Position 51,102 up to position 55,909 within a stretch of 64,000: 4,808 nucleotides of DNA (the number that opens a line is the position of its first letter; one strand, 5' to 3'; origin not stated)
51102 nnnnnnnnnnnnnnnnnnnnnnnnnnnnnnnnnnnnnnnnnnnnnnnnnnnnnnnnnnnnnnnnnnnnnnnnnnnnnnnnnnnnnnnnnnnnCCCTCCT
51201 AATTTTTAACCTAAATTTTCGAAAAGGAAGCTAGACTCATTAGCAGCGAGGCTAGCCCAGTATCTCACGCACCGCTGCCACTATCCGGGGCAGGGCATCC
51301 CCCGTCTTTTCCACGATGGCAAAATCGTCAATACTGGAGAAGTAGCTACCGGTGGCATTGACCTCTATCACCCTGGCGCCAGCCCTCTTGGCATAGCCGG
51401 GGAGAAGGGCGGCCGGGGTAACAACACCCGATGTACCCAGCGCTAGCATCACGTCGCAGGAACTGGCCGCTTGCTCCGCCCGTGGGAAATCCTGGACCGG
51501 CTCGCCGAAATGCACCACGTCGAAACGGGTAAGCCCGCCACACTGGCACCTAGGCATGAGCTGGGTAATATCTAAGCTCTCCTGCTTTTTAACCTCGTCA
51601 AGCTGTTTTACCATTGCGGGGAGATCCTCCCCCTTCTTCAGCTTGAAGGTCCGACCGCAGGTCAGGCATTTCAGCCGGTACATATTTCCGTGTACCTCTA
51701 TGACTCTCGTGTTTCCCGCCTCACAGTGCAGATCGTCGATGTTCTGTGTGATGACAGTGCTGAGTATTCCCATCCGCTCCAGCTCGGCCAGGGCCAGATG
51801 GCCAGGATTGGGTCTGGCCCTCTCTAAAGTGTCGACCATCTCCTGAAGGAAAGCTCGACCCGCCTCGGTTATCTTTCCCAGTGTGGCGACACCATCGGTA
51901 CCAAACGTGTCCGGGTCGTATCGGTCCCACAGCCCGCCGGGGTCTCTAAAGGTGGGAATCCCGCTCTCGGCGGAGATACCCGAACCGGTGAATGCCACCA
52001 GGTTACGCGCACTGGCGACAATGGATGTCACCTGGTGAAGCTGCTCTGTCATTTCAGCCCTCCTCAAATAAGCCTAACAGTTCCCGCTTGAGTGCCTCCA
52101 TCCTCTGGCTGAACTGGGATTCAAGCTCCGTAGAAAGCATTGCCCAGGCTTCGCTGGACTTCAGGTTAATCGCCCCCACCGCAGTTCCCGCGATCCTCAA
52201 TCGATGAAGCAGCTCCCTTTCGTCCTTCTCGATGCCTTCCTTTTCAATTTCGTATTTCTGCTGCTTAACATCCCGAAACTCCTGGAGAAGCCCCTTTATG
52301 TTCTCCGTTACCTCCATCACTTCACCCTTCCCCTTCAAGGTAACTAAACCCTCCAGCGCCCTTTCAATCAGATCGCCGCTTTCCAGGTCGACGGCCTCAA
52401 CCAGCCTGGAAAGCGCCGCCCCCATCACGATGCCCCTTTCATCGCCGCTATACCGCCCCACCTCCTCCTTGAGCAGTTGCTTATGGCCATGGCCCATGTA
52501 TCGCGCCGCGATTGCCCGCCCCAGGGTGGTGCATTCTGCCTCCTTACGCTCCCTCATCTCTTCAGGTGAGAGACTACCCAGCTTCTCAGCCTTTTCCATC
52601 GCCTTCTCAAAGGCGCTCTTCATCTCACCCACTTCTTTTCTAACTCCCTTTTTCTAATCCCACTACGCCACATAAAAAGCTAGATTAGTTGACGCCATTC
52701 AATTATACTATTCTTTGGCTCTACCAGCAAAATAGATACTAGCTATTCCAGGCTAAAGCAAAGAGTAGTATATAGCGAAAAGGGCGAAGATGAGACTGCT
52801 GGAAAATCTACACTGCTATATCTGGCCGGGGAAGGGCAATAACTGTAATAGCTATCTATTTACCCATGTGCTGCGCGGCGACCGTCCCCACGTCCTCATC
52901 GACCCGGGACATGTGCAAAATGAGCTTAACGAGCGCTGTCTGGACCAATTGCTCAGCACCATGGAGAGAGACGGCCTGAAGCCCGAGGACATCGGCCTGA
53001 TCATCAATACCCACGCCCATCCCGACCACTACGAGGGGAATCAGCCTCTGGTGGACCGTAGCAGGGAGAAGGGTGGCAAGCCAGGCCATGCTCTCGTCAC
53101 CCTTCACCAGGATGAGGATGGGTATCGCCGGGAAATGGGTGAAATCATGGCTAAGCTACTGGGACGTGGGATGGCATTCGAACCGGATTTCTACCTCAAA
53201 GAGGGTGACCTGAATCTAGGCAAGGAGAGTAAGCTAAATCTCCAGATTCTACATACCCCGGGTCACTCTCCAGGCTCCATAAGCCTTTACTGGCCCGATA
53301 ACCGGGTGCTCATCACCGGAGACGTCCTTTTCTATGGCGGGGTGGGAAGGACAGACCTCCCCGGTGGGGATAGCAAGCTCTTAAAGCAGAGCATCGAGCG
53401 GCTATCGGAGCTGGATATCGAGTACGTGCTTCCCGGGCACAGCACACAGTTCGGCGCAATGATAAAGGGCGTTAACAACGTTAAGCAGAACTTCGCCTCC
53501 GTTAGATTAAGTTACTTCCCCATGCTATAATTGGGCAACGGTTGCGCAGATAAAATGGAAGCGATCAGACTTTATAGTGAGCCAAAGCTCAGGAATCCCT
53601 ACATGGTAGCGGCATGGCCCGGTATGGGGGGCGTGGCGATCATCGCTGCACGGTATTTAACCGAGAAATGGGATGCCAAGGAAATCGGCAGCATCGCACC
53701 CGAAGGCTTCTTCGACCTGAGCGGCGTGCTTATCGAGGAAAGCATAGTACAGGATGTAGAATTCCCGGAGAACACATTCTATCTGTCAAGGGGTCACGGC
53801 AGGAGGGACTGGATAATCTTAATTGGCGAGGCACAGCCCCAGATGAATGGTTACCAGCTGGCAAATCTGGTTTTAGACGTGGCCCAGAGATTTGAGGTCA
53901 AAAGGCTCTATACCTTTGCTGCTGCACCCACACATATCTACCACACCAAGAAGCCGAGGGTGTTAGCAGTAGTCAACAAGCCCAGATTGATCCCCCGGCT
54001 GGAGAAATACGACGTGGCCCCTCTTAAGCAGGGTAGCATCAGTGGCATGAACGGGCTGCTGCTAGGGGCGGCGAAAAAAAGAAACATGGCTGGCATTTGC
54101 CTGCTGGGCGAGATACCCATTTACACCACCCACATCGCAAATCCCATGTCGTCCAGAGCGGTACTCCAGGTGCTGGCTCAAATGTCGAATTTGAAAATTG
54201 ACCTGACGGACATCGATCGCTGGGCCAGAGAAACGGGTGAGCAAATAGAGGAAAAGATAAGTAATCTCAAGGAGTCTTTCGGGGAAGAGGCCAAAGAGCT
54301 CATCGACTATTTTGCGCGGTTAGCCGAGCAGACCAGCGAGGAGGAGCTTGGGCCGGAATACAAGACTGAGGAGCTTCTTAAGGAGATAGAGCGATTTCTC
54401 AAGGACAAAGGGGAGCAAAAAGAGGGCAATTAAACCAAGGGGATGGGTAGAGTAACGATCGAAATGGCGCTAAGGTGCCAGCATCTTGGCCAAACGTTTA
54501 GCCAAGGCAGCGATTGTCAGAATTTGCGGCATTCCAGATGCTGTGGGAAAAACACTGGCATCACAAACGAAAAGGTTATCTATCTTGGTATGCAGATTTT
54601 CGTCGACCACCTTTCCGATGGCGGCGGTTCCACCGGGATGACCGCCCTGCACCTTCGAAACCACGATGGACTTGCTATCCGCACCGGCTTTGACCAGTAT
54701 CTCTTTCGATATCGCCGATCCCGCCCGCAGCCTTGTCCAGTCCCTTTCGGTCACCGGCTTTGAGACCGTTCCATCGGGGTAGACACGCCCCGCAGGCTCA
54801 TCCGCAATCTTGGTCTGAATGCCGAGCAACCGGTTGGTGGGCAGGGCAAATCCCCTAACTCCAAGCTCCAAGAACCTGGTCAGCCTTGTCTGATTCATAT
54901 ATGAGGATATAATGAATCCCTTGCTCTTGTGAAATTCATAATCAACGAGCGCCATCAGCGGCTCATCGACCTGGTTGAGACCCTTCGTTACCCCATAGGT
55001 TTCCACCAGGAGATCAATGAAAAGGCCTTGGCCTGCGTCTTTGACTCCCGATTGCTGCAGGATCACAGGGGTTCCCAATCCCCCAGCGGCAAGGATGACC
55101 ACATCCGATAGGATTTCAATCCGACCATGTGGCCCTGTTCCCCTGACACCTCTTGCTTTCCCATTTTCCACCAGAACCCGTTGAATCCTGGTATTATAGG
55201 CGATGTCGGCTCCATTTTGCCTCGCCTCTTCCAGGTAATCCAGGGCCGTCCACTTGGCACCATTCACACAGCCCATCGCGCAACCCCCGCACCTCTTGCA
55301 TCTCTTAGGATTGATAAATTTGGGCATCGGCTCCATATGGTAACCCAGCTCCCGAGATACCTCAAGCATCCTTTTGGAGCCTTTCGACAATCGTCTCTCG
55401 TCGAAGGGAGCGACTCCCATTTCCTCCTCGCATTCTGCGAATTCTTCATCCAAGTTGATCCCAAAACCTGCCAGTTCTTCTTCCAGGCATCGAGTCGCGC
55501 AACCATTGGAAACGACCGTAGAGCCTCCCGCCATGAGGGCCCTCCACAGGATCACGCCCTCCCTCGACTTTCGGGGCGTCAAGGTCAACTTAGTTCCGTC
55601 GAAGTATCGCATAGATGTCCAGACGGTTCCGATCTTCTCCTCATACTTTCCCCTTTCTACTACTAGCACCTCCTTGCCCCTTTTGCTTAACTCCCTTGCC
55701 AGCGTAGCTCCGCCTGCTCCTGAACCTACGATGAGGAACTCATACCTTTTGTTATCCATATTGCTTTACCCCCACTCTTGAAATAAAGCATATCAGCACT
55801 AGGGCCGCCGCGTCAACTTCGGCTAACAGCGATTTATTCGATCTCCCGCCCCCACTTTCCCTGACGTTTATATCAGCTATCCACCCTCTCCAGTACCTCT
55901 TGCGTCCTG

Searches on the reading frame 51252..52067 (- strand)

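Call 43: search_protein_families(library=pfam, proteins=[window:51252-52067:-], max_evalue=0.00001)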
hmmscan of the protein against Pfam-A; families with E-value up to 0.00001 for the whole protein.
window:51252-52067:- (271 aa): 1 family
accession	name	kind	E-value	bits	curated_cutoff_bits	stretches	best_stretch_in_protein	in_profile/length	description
PF02146.23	SIR2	-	1e-40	140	24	1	28-218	1-180/180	Sir2 family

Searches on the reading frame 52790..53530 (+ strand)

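Call 43: search_protein_families(library=pfam, proteins=[window:52790-53530:+], max_evalue=0.00001)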
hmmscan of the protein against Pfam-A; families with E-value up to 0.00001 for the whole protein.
window:52790-53530:+ (246 aa): 2 families
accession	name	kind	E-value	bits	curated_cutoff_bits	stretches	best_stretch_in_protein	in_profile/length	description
PF00753.33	Lactamase_B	-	1.3e-31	110.5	22.7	1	17-217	4-196/196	Metallo-beta-lactamase superfamily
PF19583.5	ODP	-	1.8e-07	31.6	27.2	0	139-180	97-137/194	ODP family beta lactamase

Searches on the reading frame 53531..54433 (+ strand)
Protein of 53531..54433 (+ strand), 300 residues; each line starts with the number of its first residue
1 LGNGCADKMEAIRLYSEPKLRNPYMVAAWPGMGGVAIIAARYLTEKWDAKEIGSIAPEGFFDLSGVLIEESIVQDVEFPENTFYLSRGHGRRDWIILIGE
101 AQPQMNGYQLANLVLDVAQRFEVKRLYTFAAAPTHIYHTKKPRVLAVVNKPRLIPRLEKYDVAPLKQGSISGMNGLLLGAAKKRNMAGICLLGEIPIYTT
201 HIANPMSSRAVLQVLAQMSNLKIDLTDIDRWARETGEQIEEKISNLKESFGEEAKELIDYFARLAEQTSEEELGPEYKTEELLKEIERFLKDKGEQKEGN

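Call 43: search_protein_families(library=pfam, proteins=[window:53531-54433:+], max_evalue=0.00001)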
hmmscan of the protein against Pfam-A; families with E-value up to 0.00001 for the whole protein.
window:53531-54433:+ (300 aa): 1 family
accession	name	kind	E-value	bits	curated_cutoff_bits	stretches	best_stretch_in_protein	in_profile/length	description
PF09754.15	PAC2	-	1.8e-40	139.5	25.8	1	26-241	2-213/215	PAC2 family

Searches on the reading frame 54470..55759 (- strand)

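Call 43: search_protein_families(library=pfam, proteins=[window:54470-55759:-], max_evalue=0.00001)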
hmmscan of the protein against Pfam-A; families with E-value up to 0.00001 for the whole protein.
window:54470-55759:- (429 aa): 6 families
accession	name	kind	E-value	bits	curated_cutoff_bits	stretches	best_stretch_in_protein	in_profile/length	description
PF00732.25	GMC_oxred_N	-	4.4e-22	79.4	23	1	7-241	2-205/218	GMC oxidoreductase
PF01266.30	DAO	-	2.3e-12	47.5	27.9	1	8-233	2-209/353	FAD dependent oxidoreductase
PF05199.19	GMC_oxred_C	-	1.7e-10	42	24.6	1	337-420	27-139/139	GMC oxidoreductase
PF00890.30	FAD_binding_2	-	4.4e-09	36.5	20.4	0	9-39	3-33/414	FAD binding domain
PF13450.12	NAD_binding_8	-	3e-07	31.1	21.9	1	10-51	1-39/68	NAD(P)-binding Rossmann-like domain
PF07992.20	Pyr_redox_2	-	1e-05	25.6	26.1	0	8-38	3-33/291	Pyridine nucleotide-disulphide oxidoreductase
